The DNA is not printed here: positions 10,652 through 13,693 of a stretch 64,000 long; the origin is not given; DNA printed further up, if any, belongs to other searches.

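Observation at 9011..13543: ImmA/IrrE-XRE fusion protein flanked by an unknown 222-aa protein and an unknown N-domain fused to a RecD-like helicase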

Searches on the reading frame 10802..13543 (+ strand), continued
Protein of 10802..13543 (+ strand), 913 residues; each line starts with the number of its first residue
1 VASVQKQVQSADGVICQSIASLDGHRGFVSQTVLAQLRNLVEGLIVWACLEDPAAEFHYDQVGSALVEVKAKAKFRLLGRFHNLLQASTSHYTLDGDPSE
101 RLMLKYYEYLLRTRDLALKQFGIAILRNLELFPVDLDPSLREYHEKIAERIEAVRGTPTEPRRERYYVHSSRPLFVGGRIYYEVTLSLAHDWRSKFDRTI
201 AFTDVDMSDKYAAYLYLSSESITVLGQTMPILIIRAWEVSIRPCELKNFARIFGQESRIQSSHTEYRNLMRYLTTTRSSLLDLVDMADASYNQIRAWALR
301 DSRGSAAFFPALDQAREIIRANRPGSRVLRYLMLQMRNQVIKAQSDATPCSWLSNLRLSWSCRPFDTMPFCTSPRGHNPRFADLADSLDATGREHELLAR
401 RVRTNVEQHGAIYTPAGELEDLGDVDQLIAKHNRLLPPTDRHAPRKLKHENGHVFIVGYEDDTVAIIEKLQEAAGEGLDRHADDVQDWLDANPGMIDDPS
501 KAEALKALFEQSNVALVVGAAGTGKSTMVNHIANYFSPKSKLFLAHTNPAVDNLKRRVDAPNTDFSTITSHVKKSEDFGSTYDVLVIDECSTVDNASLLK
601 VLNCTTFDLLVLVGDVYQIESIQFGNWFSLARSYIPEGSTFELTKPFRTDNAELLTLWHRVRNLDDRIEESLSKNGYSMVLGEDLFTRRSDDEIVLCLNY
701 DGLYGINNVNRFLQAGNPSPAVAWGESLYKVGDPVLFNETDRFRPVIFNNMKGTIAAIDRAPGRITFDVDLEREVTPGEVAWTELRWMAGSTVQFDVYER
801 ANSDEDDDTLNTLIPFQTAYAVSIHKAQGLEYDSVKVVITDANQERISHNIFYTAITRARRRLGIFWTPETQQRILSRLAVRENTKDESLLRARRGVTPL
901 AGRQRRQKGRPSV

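Call 86: search_protein_families(library=pfam, alignment_id=A9, max_evalue=0.00001)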
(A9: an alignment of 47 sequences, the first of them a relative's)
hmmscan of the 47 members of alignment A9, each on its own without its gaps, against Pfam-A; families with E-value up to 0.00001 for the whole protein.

A. member 1, L002:157-1752:+ (532 aa): 2 families
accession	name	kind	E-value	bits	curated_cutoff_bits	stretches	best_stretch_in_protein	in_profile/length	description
PF01551.29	Peptidase_M23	-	6.6e-24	84.4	28.7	1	416-506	3-91/96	Peptidase family M23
PF03372.29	Exo_endo_phos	-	8.5e-09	35.9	24.5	1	34-220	24-209/225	Endonuclease/Exonuclease/phosphatase family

B. families by the number of members that match (of 47 scanned): 54 families (the first 25 are shown)
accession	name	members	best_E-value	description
PF02371.22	Transposase_20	4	4.1e-23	Transposase IS116/IS110/IS902 family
PF00239.26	Resolvase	3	3.2e-42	Resolvase, N terminal domain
PF01548.23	DEDD_Tnp_IS110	3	6.8e-26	Transposase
PF02796.21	HTH_7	3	1.1e-10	Helix-turn-helix domain of resolvase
PF08751.17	TrwC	2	6.6e-86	TrwC relaxase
PF13604.12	AAA_30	2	1.4e-57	AAA domain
PF00270.35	DEAD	2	2.9e-21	DEAD/DEAH box helicase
PF00271.37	Helicase_C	2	1.7e-20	Helicase conserved C-terminal domain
PF13245.12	AAA_19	2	3.3e-15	AAA domain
PF00128.31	Alpha-amylase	1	1.7e-99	Alpha amylase, catalytic domain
PF08878.16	HamA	1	3.2e-55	HamA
PF13700.11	DUF4158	1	1.6e-50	Domain of unknown function (DUF4158)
PF06067.16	DUF932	1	1.3e-42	Domain of unknown function (DUF932)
PF14622.11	Ribonucleas_3_3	1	3.5e-39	Ribonuclease-III-like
PF07690.21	MFS_1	1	3.8e-35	Major Facilitator Superfamily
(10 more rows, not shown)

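Call 87: search_protein_families(library=padloc, alignment_id=A9, max_evalue=1e-10)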
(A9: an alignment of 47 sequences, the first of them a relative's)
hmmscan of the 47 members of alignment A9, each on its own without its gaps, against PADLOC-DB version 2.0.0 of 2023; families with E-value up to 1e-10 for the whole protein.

A. member 1, L002:157-1752:+ (532 aa): 0 families

B. families by the number of members that match (of 47 scanned): 51 families (the first 25 are shown)
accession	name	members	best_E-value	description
PDLC05065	PDC-S68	2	2.8e-21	-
PDLC01734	typeIV_RecD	2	5.5e-19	RecD_0_IVD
PDLC05066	PDC-S68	2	2.8e-16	-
PDLC05064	PDC-S68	2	3.2e-14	-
PDLC00200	HamB2|HamB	1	1.1e-303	DEAD-box helicase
PDLC00186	HamB1|HamB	1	1.4e-283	DEAD-box helicase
PDLC00187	HamB1|HamB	1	4.2e-181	DEAD-box helicase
PDLC00206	HamC2|HamC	1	4.4e-123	DUF3223 domain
PDLC00176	HamB1|HamB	1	2.7e-120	DEAD-box helicase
PDLC00199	HamB2|HamB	1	5.3e-112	DEAD-box helicase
PDLC00196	HamA2|HamA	1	1.4e-109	DUF1837 domain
PDLC00163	HamA1|HamA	1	1.4e-108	DUF1837 domain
PDLC00185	HamB1|HamB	1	2.2e-95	DEAD-box helicase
PDLC00165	HamA1|HamA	1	3.7e-84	DUF1837 domain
PDLC00190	HamB1|HamB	1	8.4e-80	DEAD-box helicase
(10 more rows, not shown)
